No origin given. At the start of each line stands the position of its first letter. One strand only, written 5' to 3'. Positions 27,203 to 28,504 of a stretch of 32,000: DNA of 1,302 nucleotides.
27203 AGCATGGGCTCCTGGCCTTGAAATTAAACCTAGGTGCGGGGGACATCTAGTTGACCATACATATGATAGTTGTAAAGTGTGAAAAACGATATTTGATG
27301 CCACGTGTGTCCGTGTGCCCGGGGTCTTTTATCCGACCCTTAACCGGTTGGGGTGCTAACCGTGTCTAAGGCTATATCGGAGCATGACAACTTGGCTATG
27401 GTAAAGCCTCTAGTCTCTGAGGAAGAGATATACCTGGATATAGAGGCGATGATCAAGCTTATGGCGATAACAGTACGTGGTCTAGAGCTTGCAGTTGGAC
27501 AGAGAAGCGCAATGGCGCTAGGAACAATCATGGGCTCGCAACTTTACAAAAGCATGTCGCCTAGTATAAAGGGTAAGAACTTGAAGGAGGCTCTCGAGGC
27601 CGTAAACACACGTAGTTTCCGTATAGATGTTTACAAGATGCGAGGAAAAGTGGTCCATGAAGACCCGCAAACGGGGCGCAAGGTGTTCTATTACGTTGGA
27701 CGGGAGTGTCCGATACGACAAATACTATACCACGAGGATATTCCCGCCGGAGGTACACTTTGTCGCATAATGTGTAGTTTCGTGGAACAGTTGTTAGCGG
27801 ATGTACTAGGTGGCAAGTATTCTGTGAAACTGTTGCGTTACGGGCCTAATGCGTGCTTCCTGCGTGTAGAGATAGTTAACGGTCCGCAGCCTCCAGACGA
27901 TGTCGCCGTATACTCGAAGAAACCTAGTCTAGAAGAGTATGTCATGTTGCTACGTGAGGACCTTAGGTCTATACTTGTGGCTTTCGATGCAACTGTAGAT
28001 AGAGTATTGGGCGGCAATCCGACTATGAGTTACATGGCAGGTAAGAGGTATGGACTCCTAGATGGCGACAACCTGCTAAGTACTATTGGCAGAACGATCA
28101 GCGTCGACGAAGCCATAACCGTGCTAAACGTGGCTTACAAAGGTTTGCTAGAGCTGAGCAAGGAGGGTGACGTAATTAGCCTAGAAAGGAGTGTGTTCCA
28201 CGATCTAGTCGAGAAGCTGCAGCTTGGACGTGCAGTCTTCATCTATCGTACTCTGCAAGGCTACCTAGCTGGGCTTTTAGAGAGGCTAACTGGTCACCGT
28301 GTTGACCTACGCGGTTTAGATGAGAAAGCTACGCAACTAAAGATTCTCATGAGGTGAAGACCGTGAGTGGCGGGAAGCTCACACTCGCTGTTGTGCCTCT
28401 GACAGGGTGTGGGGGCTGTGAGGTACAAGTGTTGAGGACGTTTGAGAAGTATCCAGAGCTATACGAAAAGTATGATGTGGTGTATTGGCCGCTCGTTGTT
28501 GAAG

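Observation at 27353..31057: Group-3-like [NiFe]-hydrogenase operon led by a tandem V4R-like protein instead of a redox-partner module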

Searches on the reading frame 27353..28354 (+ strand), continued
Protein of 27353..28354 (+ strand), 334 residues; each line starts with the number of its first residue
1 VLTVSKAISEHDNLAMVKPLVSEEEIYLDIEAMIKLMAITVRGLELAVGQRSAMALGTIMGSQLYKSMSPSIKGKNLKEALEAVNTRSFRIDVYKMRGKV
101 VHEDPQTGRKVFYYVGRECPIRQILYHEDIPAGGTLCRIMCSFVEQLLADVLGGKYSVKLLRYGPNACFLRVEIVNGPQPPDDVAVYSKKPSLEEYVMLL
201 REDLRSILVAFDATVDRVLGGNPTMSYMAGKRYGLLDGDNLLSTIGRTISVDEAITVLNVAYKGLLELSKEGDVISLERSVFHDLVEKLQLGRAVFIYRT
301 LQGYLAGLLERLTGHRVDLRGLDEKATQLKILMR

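Call 41: list_cluster_members(proteins=[P0007, P0129, P0128])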
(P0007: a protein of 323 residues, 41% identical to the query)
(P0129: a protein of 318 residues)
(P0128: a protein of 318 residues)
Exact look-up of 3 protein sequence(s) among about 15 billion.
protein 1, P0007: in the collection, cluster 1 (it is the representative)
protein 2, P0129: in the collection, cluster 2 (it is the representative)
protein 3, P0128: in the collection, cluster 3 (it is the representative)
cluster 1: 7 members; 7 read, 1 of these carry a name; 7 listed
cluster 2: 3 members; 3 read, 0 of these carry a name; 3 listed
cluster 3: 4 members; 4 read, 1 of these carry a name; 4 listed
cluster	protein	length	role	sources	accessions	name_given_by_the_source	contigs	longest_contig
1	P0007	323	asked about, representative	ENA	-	-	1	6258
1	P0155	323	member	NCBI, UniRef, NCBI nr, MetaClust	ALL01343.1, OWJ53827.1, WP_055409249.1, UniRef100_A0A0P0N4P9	hypothetical protein Pyrde_1297 [Pyrodictium delaneyi] | Uncharacterized protein n=1 Tax=Pyrodictium delaneyi TaxID=1273541 RepID=A0A0P0N4P9_9CREN | hypothetical protein [Pyrodictium delaneyi]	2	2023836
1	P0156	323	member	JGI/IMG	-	-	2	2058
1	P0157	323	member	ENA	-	-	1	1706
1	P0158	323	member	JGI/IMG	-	-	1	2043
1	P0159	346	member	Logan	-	-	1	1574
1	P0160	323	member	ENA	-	-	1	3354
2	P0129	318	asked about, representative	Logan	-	-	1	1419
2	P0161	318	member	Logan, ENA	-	-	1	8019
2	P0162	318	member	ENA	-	-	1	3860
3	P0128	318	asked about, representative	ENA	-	-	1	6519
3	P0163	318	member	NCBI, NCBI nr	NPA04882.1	MAG: hypothetical protein GXO09_02145 [Crenarchaeota archaeon] | hypothetical protein [Thermoproteota archaeon]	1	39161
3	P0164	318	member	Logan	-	-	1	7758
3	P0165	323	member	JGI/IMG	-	-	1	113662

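Call 58: search_protein_families(library=ncbifam, proteins=[L018:7351-8538:+, L018:6466-7341:+, L018:5540-6466:+, L018:8548-8796:+], max_evalue=0.00001)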
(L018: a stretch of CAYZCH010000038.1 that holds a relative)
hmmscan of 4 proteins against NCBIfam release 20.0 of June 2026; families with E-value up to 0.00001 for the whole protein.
L018:7351-8538:+ (396 aa): 8 families
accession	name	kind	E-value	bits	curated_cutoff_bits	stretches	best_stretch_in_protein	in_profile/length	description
NF033181.1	NiFeSe_hydrog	equivalog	3e-20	72.6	600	1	2-112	2-115/507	nickel-dependent hydrogenase large subunit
NF040828.1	sulfhyd_ShyA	equivalog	7.2e-20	71.3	700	2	315-392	334-414/415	NAD(P)-dependent hydrogenase/sulfhydrogenase 2 subunit alpha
NF045518.1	H2_NiFeSe_large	exception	1.6e-14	53.6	780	1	8-111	9-114/485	NiFeSe hydrogenase large subunit HysA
TIGR03295.1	frhA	equivalog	7.9e-13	48.1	392.5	1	9-108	11-114/412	coenzyme F420 hydrogenase subunit alpha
NF041785.2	VhuA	equivalog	7.1e-12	44.6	800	1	2-112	2-116/418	F420-non-reducing hydrogenase Vhu subunit A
NF040832.1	sulfhyd_HydA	equivalog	1e-09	38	880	1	316-392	348-425/426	NADPH-dependent hydrogenase/sulfhydrogenase 1 subunit alpha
NF007778.0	PRK10467.1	equivalog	3.9e-07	28.7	969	1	7-143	9-147/567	hydrogenase 2 large subunit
NF007550.0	PRK10170.1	equivalog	1e-06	27.5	1101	0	3-111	18-130/597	Ni/Fe-hydrogenase large subunit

L018:6466-7341:+ (292 aa): 4 families
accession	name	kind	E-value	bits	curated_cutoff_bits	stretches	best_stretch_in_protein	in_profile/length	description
NF045875.1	F420_non_VhuG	exception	1.7e-36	125.9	450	1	3-236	3-251/286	F420-non-reducing hydrogenase subunit VhuG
NF040836.1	sulfhyd_HydD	equivalog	1.6e-26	93.1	500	1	5-223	6-212/261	NADPH-dependent hydrogenase/sulfhydrogenase 1 subunit delta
NF040831.1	sulfhyd_ShyD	equivalog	5.1e-26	91.8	460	1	5-227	1-210/240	NAD(P)-dependent hydrogenase/sulfhydrogenase 2 subunit delta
TIGR03294.1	FrhG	equivalog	1.5e-18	67.4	245.5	1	6-147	3-141/228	coenzyme F420 hydrogenase subunit gamma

L018:5540-6466:+ (309 aa): 0 families

L018:8548-8796:+ (83 aa): 13 families
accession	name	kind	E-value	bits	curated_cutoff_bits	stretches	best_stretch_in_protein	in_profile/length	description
NF040864.1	HgcB_ferredoxin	equivalog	1.7e-11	43.8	99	1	2-59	7-62/93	mercury methylation ferredoxin HgcB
NF043039.1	HgcAB_like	equivalog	3.6e-08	33.4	285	1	3-58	294-349/350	HgcAB-like fusion protein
NF006221.0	PRK08348.1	subfamily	4.8e-08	32.8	124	1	4-65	39-99/136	NADH-plastoquinone oxidoreductase subunit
NF045874.1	Vhu_polyferre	exception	5.2e-08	32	600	1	3-71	190-256/381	F420-non-reducing hydrogenase associated-polyferredoxin VhuB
NF038196.1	ferrodoxin_EFR1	subfamily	9.3e-08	32.4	75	1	6-61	182-232/242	EFR1 family ferrodoxin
TIGR02512.1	FeFe_hydrog_A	subfamily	1.6e-07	30.5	405.95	1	3-68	1-76/375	[FeFe] hydrogenase, group A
TIGR02179.1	PorD_KorD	subfamily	2.8e-07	30.5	60.05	0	4-23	50-69/78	2-oxoacid:acceptor oxidoreductase, delta subunit, pyruvate/2-ketoisovalerate family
NF007204.0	PRK09625.1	equivalog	3.8e-07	30.2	125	0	6-27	86-107/133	pyruvate flavodoxin oxidoreductase subunit delta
NF042987.1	OGOR_delta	exception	9.3e-07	28.9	125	1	2-58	24-85/89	2-oxoglutarate ferredoxin oxidoreductase subunit delta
TIGR02700.1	flavo_MJ0208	hypoth_equivalog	1e-06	28.2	251.35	1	5-78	144-214/234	dihydromethanopterin reductase (acceptor)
NF004537.0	PRK05888.1-3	equivalog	2.3e-06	27.2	163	0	5-22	109-126/204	NADH-quinone oxidoreductase subunit NuoI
NF040684.1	PorD_Arch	equivalog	2.4e-06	27.5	120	0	40-62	31-53/85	pyruvate synthase subunit PorD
TIGR02494.1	PFLE_PFLC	subfamily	9.7e-06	25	174.35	0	7-59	46-98/293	glycyl-radical enzyme activating protein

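Call 77: find_encoding_contigs(protein=P0137, flank=5000, max_places=2)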
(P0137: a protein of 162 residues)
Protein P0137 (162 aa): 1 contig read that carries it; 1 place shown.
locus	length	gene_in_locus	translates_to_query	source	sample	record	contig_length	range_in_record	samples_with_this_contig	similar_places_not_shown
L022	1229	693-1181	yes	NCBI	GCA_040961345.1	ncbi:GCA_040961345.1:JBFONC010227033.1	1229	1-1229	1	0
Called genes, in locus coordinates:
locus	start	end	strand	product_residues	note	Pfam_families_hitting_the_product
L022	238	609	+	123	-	PF03259:Robl_LC7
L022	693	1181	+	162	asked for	-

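Call 78: find_encoding_contigs(protein=P0141, flank=5000, max_places=2)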
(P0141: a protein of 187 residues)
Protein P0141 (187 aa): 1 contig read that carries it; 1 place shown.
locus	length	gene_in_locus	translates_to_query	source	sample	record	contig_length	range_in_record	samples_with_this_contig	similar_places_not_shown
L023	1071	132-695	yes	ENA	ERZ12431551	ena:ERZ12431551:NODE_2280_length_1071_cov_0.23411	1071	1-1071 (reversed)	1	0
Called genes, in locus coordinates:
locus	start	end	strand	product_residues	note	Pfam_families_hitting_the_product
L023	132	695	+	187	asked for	-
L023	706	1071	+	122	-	?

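Call 82: search_protein_families(library=pfam, proteins=[P0137, P0139, P0141, P0142, P0143, P0144, P0145, P0147, P0150, P0152], max_evalue=0.05)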
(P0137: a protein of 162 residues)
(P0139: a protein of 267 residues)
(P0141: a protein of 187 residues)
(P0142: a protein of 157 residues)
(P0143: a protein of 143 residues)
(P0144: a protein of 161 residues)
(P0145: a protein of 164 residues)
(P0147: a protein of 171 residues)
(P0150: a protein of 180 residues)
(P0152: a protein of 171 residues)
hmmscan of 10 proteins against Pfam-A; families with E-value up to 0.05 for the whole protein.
P0137 (162 aa): 1 family
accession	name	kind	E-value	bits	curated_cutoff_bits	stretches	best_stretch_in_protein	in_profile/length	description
PF14196.11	ATC_hydrolase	-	9.7e-05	23.6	28.1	1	16-156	7-142/145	L-2-amino-thiazoline-4-carboxylic acid hydrolase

P0139 (267 aa): 2 families
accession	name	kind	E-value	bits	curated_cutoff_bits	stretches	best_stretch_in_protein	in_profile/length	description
PF02830.23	V4R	-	0.0033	17.9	31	0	225-248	19-42/62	V4R domain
PF11675.13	DUF3271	-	0.0039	17.4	22.5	1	167-230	17-80/248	Protein of unknown function (DUF3271)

P0141 (187 aa): 0 families

P0142 (157 aa): 0 families

P0143 (143 aa): 2 families
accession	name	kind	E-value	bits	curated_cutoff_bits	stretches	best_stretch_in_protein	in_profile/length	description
PF19641.4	DUF6144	-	0.0046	17.4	28.8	1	54-140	89-175/181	Family of unknown function (DUF6144)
PF14196.11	ATC_hydrolase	-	0.033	15.4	28.1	1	17-108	25-116/145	L-2-amino-thiazoline-4-carboxylic acid hydrolase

P0144 (161 aa): 2 families
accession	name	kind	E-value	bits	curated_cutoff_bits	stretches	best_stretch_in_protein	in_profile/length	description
PF02830.23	V4R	-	0.0024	18.4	31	1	115-140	16-41/62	V4R domain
PF14196.11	ATC_hydrolase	-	0.0073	17.6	28.1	1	15-123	10-114/145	L-2-amino-thiazoline-4-carboxylic acid hydrolase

P0145 (164 aa): 0 families

P0147 (171 aa): 1 family
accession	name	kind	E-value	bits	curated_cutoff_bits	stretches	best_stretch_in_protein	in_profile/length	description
PF02830.23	V4R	-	0.012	16.2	31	1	115-149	6-41/62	V4R domain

P0150 (180 aa): 0 families

P0152 (171 aa): 0 families

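Call 87: find_encoding_contigs(protein=P0135, flank=5000, max_places=2)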
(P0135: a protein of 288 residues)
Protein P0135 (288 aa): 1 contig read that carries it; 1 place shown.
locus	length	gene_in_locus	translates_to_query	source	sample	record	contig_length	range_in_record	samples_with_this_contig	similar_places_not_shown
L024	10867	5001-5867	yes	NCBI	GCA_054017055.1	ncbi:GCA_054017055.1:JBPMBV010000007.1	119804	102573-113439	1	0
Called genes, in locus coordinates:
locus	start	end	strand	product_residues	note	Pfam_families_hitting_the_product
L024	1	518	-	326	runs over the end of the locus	PF17125:Methyltr_RsmF_N, PF01189:Methyltr_RsmB-F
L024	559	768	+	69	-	PF12797:Fer4_2 (weak), PF12837:Fer4_6 (weak), PF13237:Fer4_10, PF00037:Fer4, PF14697:Fer4_21, PF12838:Fer4_7, PF13187:Fer4_9, PF00037:Fer4, +9 more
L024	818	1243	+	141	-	PF01951:Archease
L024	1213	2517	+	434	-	-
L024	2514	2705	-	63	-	-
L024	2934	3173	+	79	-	PF01037:AsnC_trans_reg (weak)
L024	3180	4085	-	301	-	PF00890:FAD_binding_2 (faint), PF01134:GIDA (faint), PF01266:DAO (faint), PF01494:FAD_binding_3 (weak), PF01946:Thi4 (faint), PF07992:Pyr_redox_2, PF13738:Pyr_redox_3, PF00070:Pyr_redox, +5 more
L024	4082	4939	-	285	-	-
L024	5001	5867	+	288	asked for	-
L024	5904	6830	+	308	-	PF01058:Oxidored_q6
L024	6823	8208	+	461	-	PF00374:NiFeSe_Hases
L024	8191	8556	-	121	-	-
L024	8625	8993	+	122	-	-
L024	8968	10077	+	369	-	PF01472:PUA, PF01269:Fibrillarin (weak), PF01189:Methyltr_RsmB-F, PF13847:Methyltransf_31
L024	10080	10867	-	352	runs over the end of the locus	-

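Call 88: find_encoding_contigs(protein=P0140, flank=5000, max_places=2)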
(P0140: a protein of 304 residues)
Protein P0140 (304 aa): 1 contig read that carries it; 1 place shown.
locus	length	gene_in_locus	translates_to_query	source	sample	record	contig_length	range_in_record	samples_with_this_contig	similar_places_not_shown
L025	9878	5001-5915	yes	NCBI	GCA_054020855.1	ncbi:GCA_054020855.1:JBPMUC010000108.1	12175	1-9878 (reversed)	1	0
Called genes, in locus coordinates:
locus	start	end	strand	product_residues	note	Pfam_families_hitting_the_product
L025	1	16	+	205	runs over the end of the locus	-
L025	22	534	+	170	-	-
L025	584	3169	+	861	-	PF00133:tRNA-synt_1, PF09334:tRNA-synt_1g (faint)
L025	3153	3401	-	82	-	PF12797:Fer4_2 (faint), PF13237:Fer4_10 (weak), PF12838:Fer4_7 (weak), PF13187:Fer4_9 (weak)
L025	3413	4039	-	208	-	PF00374:NiFeSe_Hases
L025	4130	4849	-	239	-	PF00374:NiFeSe_Hases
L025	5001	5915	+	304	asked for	-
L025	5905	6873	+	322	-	PF01058:Oxidored_q6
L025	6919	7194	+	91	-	PF00935:Ribosomal_L44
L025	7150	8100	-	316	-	-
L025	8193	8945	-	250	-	PF03437:BtpA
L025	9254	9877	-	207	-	?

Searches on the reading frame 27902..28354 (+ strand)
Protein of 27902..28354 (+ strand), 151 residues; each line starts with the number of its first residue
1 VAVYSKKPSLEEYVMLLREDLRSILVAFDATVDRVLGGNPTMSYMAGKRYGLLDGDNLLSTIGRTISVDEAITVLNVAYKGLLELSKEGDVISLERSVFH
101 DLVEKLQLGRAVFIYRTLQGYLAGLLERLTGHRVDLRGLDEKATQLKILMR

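Call 5: search_protein_families(library=pfam, proteins=[window:27902-28354:+], max_evalue=10)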
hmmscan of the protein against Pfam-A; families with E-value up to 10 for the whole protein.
window:27902-28354:+ (151 aa): 1 family
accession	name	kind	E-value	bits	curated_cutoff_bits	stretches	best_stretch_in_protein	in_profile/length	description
PF17612.7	DUF5507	-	0.25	11.5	27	1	58-110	79-132/160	Family of unknown function (DUF5507)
